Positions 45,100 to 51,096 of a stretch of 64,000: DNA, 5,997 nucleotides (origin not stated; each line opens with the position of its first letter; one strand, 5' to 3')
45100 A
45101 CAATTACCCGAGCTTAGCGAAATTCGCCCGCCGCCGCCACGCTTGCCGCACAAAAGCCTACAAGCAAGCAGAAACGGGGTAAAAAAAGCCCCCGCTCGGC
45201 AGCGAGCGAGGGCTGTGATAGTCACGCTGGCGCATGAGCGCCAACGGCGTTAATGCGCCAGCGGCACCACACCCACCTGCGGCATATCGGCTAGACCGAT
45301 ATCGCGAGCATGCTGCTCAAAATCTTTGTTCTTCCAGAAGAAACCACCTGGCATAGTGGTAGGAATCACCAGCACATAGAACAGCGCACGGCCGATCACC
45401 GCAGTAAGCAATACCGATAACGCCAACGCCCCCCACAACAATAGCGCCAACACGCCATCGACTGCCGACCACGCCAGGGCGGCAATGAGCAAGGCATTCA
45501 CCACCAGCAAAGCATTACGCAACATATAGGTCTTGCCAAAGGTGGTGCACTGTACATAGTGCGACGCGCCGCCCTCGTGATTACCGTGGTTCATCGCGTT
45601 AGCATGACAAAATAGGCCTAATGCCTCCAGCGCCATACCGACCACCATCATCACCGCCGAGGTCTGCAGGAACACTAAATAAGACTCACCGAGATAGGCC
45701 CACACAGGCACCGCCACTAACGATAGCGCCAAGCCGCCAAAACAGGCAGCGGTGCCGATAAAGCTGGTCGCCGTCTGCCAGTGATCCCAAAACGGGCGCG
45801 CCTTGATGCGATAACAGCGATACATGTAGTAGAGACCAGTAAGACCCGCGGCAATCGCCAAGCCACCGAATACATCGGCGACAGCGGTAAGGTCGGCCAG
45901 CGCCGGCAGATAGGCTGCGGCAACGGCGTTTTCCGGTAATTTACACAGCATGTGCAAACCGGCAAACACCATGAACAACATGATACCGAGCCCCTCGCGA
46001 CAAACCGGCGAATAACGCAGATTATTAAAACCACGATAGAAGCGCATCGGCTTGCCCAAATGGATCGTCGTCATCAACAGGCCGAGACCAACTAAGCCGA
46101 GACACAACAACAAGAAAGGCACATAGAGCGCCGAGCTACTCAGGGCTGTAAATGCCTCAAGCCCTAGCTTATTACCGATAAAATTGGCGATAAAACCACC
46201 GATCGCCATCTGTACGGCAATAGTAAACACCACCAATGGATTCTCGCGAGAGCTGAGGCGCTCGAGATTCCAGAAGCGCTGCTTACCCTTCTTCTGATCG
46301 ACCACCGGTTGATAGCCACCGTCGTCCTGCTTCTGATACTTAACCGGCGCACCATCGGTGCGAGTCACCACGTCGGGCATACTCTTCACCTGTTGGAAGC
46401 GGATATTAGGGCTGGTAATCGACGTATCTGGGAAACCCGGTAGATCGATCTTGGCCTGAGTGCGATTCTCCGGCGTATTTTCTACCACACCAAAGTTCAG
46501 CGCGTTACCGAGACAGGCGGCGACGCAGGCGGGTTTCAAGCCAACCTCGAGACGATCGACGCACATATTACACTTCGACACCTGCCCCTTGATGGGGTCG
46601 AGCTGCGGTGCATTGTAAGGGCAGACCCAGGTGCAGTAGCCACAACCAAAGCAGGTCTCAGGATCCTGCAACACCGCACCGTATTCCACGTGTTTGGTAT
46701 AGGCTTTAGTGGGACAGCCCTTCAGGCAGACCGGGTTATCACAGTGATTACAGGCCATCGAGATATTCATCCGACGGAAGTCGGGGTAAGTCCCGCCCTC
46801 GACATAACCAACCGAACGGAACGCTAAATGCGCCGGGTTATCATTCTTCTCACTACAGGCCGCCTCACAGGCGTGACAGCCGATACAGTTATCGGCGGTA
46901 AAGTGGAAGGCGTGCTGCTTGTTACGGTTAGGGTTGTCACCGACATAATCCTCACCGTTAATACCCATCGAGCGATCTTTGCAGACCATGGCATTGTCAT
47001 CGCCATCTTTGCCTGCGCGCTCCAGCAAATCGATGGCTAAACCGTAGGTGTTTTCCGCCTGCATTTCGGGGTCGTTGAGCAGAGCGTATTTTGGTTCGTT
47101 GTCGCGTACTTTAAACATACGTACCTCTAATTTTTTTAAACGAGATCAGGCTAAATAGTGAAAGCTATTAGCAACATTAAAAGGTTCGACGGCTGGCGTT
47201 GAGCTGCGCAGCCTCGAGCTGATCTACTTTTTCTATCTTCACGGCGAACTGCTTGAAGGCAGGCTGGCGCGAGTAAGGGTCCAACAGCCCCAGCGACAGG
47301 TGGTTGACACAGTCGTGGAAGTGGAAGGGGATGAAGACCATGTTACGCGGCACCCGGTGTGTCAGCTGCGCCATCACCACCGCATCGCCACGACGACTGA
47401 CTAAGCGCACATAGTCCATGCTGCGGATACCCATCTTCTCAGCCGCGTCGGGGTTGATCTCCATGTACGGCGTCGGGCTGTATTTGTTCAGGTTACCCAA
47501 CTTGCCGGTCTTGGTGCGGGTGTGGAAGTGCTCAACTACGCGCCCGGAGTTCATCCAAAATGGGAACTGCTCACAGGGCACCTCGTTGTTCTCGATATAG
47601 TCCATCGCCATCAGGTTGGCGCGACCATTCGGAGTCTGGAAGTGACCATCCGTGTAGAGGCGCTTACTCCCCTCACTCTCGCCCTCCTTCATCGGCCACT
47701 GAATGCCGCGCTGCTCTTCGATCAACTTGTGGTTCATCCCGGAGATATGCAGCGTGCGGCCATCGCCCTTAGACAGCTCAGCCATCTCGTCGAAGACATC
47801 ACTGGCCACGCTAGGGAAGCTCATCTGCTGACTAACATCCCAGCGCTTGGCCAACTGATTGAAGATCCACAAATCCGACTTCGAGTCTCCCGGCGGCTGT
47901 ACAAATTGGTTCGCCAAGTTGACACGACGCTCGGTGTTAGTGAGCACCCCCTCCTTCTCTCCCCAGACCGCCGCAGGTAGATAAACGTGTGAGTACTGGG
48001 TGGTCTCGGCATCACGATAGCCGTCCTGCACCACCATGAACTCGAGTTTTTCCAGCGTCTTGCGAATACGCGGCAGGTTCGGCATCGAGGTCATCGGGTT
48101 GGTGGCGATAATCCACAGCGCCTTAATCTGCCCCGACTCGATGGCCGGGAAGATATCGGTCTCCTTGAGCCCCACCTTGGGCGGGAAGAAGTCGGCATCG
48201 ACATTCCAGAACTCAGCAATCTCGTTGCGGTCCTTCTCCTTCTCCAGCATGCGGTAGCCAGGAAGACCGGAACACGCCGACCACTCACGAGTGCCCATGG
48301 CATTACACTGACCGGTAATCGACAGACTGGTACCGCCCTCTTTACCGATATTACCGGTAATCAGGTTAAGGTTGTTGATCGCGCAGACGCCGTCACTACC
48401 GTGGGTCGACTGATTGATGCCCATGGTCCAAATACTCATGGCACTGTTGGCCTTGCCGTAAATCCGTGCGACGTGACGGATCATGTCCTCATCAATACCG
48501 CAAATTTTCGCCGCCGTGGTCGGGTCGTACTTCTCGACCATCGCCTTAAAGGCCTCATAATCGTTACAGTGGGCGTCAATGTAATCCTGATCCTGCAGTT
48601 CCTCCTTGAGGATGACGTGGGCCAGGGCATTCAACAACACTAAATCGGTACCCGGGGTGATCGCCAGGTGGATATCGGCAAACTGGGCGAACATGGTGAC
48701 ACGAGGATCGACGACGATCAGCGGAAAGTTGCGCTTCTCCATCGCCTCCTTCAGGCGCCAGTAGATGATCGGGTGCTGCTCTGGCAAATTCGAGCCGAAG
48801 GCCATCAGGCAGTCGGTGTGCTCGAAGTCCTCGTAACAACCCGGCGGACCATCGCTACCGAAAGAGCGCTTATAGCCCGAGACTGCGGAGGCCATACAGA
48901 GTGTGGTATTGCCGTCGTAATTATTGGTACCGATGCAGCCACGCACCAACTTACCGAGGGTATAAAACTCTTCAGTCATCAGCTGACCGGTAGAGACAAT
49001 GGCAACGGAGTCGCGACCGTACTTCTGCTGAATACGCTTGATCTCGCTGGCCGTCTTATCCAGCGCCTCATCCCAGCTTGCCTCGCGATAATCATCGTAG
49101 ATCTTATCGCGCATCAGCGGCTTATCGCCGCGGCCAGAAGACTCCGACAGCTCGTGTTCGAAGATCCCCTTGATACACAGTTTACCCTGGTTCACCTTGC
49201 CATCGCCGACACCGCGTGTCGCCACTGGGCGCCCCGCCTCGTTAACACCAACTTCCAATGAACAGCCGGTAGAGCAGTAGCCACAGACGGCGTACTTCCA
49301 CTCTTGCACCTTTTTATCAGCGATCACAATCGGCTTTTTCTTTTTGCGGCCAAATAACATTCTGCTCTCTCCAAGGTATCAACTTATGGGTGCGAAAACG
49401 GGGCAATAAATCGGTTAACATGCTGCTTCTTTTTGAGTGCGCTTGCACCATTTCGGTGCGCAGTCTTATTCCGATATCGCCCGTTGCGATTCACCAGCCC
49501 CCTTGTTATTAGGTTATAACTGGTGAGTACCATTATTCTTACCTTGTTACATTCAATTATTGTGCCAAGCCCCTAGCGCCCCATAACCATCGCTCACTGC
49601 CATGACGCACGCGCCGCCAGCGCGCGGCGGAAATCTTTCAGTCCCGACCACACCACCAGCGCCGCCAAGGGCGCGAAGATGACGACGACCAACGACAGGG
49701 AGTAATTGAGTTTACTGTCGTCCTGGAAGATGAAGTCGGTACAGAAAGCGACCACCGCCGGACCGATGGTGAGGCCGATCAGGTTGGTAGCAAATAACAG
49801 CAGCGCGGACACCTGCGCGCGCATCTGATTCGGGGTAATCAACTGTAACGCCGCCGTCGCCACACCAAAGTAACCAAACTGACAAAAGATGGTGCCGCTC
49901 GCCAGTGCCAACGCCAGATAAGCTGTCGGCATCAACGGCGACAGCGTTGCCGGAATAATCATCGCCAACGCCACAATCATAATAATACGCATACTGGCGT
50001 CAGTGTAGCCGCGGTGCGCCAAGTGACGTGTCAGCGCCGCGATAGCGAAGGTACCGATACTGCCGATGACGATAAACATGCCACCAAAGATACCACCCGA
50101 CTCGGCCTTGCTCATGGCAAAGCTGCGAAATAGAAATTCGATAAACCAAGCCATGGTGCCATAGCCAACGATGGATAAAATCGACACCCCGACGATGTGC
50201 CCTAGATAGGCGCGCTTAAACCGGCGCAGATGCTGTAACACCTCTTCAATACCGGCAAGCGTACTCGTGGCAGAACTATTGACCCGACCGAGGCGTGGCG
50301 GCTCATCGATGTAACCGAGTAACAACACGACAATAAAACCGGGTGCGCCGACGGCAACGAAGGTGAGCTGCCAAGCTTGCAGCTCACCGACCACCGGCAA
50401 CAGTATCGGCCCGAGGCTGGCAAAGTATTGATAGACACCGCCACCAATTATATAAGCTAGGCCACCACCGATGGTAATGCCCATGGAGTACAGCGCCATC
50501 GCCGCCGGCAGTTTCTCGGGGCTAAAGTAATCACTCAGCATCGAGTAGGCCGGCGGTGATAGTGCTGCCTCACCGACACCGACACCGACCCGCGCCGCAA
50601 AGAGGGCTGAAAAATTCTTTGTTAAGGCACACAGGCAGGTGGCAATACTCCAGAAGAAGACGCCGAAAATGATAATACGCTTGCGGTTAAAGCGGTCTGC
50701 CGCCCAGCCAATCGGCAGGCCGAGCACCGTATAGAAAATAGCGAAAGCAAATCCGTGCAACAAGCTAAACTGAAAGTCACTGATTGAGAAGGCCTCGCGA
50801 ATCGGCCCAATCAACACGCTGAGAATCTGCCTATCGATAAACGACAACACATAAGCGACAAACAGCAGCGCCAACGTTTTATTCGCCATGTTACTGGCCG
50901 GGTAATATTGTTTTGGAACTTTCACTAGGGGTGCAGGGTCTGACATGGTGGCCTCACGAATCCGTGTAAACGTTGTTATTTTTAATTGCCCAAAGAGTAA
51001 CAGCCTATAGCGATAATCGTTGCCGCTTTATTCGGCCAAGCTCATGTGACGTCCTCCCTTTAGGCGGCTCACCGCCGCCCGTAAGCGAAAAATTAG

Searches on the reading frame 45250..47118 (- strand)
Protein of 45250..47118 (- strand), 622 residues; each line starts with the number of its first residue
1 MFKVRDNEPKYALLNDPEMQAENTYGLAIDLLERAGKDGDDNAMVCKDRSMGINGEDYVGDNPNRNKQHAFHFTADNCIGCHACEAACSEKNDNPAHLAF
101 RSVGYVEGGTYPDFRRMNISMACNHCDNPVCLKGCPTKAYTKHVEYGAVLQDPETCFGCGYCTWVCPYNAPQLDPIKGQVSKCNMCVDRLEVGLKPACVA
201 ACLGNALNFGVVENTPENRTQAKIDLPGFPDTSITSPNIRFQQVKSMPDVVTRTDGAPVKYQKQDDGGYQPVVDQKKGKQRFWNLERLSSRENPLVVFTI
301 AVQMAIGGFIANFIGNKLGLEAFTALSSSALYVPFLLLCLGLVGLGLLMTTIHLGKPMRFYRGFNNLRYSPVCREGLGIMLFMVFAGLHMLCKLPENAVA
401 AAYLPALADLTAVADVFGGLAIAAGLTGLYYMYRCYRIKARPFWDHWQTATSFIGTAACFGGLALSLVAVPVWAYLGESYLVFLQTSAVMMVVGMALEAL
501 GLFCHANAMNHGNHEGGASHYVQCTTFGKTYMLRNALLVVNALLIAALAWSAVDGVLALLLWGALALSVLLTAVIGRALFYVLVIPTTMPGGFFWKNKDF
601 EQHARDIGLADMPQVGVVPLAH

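Call 71: search_protein_families(library=pfam, proteins=[window:45250-47118:-], max_evalue=0.000001)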
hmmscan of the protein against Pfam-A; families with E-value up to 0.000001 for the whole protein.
window:45250-47118:- (622 aa): 7 families
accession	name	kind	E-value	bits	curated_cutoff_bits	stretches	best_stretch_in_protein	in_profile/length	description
PF13247.11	Fer4_11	-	6.4e-23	81.3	26.2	1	120-211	7-99/100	4Fe-4S dicluster domain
PF04976.17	DmsC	-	1.6e-12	47.9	22.3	1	292-583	7-275/275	DMSO reductase anchor subunit (DmsC)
PF13237.11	Fer4_10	-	1e-08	35.4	25.5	0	149-202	2-52/53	4Fe-4S dicluster domain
PF12838.12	Fer4_7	-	5.5e-08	33.6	27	0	123-170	2-52/52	4Fe-4S dicluster domain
PF13187.11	Fer4_9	-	1e-07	32.3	27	0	77-139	1-51/52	4Fe-4S dicluster domain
PF12797.12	Fer4_2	-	5.4e-07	29.6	24.5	0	148-168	2-22/22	4Fe-4S binding domain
PF00037.32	Fer4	-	7.7e-07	29.1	21.1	0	152-171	4-23/24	4Fe-4S binding domain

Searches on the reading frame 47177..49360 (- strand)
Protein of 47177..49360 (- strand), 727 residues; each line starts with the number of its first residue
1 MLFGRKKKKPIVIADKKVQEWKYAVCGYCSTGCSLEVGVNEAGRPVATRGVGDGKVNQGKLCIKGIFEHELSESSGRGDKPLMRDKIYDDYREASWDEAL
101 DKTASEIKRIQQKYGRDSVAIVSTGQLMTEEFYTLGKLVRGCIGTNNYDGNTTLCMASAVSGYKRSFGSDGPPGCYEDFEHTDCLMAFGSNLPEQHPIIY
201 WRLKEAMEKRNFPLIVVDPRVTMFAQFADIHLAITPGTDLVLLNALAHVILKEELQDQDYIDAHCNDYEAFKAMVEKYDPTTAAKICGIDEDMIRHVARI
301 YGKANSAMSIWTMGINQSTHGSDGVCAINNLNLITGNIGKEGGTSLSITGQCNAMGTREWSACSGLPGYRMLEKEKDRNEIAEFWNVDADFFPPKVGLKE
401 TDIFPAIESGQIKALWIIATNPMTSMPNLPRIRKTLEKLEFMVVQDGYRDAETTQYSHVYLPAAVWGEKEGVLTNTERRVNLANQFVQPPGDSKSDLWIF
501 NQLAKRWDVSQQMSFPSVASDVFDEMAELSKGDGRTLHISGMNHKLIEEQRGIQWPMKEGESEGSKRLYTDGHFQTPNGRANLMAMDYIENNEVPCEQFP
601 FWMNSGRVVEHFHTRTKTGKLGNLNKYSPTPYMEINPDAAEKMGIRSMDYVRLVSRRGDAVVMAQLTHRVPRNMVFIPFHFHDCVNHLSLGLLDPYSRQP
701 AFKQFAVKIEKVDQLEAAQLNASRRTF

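Call 71: search_protein_families(library=pfam, proteins=[window:47177-49360:-], max_evalue=0.000001)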
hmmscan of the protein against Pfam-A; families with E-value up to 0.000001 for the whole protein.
window:47177-49360:- (727 aa): 3 families
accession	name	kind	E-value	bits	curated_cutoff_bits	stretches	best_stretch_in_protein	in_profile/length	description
PF00384.28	Molybdopterin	-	8.7e-75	252.4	24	1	79-506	3-353/353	Molybdopterin oxidoreductase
PF01568.27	Molydop_binding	-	2.3e-25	89.2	26.8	1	601-705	1-109/110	Molydopterin dinucleotide binding domain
PF04879.21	Molybdop_Fe4S4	-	5.2e-12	46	22.7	1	21-69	3-50/55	Molybdopterin oxidoreductase Fe4S4 domain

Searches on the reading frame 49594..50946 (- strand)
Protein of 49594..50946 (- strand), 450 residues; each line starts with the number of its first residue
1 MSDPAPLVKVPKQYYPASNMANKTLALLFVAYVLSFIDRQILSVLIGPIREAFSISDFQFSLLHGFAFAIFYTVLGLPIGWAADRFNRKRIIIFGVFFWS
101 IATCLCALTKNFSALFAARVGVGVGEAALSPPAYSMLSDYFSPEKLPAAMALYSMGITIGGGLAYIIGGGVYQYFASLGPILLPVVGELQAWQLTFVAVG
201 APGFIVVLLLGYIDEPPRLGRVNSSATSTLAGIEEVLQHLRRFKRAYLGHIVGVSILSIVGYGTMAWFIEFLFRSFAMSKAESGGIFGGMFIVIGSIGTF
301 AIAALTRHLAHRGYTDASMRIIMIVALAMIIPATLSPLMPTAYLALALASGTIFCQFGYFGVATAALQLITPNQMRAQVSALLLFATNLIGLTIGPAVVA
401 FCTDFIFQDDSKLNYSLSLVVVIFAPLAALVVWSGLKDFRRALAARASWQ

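Call 71: search_protein_families(library=pfam, proteins=[window:49594-50946:-], max_evalue=0.000001)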
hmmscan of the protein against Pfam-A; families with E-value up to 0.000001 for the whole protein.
window:49594-50946:- (450 aa): 1 family
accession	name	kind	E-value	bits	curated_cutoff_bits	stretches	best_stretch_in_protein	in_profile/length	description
PF07690.21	MFS_1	-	4.5e-41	141.4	33.4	1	28-396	1-347/347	Major Facilitator Superfamily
